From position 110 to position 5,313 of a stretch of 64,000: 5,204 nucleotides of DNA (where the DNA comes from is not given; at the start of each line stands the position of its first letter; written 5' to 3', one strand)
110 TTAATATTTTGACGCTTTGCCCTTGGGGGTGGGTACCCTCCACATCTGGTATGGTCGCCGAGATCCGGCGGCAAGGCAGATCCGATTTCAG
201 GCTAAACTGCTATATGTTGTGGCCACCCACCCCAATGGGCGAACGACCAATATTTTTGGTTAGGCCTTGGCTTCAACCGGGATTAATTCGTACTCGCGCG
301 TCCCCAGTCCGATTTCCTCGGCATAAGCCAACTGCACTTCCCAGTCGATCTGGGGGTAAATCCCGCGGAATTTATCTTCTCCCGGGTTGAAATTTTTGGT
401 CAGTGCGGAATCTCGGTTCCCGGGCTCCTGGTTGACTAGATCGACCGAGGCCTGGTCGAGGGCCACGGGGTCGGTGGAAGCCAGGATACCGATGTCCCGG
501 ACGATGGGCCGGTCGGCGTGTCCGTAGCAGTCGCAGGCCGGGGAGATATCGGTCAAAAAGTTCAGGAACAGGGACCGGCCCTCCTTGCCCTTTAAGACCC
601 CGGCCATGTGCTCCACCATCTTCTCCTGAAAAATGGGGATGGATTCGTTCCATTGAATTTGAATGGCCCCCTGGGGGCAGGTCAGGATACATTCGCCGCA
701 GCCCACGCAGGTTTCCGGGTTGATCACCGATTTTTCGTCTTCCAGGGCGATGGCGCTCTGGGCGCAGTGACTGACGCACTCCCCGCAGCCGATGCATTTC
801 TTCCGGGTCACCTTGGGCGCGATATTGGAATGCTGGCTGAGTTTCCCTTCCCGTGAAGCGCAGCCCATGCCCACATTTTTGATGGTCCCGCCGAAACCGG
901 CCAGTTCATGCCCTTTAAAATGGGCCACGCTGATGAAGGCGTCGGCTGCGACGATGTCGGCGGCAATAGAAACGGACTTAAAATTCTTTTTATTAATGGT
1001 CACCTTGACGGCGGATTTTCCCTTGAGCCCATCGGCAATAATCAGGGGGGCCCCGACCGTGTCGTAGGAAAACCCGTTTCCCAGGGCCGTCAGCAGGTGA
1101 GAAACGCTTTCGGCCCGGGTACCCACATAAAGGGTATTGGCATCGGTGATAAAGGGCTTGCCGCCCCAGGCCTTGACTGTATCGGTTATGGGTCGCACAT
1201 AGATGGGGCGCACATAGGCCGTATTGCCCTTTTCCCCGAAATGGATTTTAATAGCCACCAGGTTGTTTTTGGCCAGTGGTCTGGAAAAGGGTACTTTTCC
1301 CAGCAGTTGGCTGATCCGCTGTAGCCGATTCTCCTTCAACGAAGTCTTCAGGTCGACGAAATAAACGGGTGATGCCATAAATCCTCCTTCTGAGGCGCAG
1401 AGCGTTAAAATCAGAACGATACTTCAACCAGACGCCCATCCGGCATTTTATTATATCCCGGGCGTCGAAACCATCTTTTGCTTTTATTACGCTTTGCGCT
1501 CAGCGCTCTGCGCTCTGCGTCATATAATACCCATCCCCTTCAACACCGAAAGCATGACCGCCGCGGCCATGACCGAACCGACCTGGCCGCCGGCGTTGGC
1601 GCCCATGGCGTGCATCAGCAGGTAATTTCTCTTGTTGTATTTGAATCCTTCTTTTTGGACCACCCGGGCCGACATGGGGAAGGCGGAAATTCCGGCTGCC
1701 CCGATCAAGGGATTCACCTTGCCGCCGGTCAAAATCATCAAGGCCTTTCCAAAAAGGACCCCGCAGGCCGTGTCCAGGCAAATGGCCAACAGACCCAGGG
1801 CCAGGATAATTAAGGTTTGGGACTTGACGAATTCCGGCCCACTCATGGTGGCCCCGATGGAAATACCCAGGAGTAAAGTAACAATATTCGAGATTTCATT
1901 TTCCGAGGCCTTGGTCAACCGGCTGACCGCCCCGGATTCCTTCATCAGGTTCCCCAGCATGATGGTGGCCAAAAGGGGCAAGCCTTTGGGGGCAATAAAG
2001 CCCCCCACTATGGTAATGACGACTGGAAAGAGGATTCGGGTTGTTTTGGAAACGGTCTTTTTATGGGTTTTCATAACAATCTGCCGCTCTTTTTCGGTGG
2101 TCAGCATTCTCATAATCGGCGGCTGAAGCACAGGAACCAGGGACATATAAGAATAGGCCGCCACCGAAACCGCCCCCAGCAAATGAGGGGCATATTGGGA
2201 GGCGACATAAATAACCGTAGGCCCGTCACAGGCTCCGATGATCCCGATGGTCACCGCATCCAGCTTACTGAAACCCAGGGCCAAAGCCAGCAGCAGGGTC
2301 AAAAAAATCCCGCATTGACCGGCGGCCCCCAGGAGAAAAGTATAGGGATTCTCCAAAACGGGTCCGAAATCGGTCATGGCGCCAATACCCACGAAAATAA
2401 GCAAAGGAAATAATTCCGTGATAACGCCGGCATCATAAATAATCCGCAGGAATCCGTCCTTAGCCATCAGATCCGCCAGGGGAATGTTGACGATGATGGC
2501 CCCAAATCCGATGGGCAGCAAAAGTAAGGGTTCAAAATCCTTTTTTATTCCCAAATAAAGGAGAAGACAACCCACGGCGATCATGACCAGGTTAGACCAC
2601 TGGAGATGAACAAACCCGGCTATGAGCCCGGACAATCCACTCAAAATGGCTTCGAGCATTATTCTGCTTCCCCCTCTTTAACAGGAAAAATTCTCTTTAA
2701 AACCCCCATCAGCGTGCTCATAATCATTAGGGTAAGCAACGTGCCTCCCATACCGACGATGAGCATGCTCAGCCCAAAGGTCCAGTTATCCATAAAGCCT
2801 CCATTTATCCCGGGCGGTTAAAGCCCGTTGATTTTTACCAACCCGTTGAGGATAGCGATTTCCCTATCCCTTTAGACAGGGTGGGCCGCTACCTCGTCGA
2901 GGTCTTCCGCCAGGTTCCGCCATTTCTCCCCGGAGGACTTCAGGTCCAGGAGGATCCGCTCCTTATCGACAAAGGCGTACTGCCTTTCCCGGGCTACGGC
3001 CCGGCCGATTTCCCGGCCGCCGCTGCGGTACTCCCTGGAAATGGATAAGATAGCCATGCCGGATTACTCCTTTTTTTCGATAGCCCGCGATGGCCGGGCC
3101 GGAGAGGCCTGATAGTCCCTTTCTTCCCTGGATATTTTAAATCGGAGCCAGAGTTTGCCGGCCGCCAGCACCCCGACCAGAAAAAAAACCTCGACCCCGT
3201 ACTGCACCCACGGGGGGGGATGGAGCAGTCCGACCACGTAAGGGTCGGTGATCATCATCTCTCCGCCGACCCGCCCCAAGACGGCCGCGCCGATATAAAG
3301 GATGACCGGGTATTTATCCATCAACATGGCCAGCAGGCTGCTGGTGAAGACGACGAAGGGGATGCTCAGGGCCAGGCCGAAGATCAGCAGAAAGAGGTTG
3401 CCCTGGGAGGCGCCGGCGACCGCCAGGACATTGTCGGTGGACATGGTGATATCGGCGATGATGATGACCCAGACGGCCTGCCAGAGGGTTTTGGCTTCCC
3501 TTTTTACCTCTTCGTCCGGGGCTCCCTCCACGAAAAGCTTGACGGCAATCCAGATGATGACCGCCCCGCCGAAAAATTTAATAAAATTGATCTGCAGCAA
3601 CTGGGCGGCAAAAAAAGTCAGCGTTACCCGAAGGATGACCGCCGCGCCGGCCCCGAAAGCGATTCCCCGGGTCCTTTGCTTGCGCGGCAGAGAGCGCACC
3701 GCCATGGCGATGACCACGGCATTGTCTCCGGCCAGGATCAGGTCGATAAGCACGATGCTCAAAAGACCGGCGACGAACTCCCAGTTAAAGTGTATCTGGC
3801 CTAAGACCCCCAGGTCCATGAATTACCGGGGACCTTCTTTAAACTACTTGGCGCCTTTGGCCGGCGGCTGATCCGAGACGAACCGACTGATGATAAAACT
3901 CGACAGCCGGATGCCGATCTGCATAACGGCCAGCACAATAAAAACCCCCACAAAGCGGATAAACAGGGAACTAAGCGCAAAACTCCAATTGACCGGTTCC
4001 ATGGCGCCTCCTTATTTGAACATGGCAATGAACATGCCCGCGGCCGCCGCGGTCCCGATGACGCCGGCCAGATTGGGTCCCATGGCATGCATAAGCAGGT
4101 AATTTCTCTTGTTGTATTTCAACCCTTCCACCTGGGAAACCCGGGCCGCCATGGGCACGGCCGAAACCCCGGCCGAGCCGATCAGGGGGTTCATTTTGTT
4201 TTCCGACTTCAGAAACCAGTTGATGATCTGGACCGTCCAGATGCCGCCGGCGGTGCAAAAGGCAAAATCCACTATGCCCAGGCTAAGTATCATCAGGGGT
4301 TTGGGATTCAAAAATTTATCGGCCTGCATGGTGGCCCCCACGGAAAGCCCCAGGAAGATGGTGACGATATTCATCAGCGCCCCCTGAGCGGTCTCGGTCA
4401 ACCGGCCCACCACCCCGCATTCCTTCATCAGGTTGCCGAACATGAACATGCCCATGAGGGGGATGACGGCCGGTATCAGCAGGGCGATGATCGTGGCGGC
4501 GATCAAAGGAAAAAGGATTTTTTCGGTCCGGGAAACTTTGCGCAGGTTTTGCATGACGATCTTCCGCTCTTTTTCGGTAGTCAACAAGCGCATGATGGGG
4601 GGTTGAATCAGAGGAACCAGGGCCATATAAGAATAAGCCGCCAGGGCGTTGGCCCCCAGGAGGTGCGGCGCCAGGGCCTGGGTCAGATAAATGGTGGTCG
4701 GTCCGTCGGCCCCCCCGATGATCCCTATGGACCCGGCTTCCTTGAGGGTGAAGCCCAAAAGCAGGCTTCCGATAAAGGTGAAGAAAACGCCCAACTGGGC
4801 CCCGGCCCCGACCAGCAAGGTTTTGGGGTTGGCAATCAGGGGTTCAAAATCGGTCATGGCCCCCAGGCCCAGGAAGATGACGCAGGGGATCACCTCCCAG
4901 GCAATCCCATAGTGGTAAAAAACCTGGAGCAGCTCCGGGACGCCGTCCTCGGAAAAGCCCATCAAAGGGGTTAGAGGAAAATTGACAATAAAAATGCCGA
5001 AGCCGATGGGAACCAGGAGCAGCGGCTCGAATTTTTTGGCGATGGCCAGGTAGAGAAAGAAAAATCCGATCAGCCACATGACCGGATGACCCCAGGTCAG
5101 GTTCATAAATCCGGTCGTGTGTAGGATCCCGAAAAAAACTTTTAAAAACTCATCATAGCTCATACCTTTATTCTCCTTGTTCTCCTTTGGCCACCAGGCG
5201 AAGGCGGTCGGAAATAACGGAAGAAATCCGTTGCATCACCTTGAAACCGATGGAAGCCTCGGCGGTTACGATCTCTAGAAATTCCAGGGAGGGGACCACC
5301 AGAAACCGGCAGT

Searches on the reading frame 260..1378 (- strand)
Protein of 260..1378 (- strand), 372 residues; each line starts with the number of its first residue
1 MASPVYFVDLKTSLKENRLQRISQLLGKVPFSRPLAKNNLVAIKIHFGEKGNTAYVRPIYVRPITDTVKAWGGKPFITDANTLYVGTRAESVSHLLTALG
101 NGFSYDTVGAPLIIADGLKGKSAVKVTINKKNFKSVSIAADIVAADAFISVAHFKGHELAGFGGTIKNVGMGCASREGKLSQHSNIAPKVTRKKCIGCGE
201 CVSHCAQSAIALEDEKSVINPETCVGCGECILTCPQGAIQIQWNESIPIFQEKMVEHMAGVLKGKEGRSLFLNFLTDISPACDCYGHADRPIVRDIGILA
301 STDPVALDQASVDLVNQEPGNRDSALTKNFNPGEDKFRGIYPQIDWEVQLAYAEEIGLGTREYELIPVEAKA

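Call 51: search_protein_families(library=pfam, proteins=[window:260-1378:-], max_evalue=0.00001)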
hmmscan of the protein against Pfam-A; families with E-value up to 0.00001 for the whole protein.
window:260-1378:- (372 aa): 10 families
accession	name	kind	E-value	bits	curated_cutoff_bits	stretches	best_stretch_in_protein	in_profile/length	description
PF04015.17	DUF362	-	4.3e-50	171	24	1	41-313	1-200/200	Domain of unknown function (DUF362)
PF00037.32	Fer4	-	7.2e-12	45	21.1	1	218-240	2-24/24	4Fe-4S binding domain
PF13237.11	Fer4_10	-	2.7e-11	43.6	25.5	1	190-235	4-53/53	4Fe-4S dicluster domain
PF12837.12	Fer4_6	-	3e-10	40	25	1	218-239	3-24/24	4Fe-4S binding domain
PF12838.12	Fer4_7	-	5.1e-10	40.1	27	1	194-238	1-52/52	4Fe-4S dicluster domain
PF13187.11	Fer4_9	-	1.5e-08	34.9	27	1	194-239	1-52/52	4Fe-4S dicluster domain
PF14697.11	Fer4_21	-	5.5e-08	33.3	35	1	190-240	3-58/59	4Fe-4S dicluster domain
PF12797.12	Fer4_2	-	1.9e-07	31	24.5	0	218-235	4-21/22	4Fe-4S binding domain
PF13484.11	Fer4_16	-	1.8e-06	29.1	30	0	224-242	2-20/66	4Fe-4S double cluster binding domain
PF25160.1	LdpA_Fe-S-bd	-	1.9e-06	28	27.6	0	205-241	13-45/49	LdpA Fe-S cluster-binding domain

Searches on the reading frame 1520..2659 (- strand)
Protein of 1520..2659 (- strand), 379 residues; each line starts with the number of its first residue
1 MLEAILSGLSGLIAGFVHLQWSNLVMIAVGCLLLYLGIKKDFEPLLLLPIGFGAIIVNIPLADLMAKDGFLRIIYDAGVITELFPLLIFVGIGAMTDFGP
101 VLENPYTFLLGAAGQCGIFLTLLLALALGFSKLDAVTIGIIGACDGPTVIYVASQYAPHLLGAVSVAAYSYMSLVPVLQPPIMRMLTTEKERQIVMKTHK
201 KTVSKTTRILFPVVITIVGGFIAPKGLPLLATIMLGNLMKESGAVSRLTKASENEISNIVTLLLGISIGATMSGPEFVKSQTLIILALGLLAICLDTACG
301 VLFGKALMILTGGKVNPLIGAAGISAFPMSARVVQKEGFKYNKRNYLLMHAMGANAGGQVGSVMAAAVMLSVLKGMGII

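Call 51: search_protein_families(library=pfam, proteins=[window:1520-2659:-], max_evalue=0.00001)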
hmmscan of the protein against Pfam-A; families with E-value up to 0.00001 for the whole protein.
window:1520-2659:- (379 aa): 1 family
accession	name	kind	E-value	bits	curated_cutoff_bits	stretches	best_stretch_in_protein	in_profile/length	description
PF03977.18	OAD_beta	-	1.2e-147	491.9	31.6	1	23-373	2-349/349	Na+-transporting oxaloacetate decarboxylase beta subunit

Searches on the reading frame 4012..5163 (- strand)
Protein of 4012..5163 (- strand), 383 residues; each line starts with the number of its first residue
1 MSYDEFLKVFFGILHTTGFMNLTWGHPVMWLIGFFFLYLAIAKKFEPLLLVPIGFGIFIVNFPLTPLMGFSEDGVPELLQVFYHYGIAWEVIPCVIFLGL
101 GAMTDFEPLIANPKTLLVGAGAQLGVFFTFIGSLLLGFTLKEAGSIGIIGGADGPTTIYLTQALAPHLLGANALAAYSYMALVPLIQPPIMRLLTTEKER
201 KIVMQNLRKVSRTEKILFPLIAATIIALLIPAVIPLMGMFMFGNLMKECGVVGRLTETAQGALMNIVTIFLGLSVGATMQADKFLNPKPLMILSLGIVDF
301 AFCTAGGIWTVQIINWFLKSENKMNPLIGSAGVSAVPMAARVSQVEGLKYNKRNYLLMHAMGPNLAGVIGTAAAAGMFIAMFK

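Call 51: search_protein_families(library=pfam, proteins=[window:4012-5163:-], max_evalue=0.00001)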
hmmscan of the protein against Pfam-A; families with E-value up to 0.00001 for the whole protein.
window:4012-5163:- (383 aa): 1 family
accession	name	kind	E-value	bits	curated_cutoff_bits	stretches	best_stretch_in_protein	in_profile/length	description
PF03977.18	OAD_beta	-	2e-152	507.7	31.6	1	27-382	3-349/349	Na+-transporting oxaloacetate decarboxylase beta subunit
